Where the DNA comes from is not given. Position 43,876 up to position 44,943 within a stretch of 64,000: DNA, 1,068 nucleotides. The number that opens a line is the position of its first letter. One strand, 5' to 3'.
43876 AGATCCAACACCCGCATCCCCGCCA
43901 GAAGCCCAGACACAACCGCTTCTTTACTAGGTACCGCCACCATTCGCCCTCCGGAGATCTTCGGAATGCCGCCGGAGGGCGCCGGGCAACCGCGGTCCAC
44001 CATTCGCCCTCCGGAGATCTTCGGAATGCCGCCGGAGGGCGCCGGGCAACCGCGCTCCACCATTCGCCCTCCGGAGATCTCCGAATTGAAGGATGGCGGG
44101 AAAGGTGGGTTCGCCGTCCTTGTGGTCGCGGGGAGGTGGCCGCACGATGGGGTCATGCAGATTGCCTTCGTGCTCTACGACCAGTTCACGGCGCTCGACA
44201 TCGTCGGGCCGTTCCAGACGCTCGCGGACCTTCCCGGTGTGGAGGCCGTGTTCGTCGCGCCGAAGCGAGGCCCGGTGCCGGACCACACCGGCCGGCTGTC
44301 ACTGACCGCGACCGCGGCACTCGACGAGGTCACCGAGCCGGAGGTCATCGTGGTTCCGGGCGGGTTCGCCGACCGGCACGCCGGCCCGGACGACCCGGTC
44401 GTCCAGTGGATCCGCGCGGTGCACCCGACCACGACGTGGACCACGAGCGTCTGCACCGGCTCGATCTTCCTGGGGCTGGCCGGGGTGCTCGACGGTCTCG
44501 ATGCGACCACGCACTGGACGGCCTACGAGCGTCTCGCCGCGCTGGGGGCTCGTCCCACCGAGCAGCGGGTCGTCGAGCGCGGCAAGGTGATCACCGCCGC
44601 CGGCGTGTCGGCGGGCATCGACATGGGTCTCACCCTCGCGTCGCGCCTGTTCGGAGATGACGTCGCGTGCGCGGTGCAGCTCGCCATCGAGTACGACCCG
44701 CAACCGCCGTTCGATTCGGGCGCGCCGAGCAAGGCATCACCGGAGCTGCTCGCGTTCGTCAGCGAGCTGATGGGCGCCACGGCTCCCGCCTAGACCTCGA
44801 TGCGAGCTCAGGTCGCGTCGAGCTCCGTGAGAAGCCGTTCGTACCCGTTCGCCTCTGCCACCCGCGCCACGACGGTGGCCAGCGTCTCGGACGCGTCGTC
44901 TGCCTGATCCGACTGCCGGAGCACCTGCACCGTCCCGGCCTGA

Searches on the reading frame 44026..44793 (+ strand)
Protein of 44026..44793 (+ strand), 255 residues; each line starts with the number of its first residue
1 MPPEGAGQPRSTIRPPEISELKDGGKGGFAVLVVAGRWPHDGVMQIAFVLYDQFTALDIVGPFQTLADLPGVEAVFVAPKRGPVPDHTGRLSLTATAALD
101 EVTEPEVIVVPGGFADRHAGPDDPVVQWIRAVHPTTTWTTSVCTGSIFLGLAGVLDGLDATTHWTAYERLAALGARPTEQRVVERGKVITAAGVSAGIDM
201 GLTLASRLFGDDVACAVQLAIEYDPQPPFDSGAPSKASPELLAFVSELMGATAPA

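Call 40: search_protein_families(library=pfam, proteins=[window:44026-44793:+], max_evalue=0.00001)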
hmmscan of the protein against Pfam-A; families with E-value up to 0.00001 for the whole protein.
window:44026-44793:+ (255 aa): 1 family
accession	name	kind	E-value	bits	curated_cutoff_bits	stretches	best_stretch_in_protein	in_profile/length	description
PF01965.30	DJ-1_PfpI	-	1.1e-23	84.3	26.6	1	45-205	2-163/165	DJ-1/PfpI family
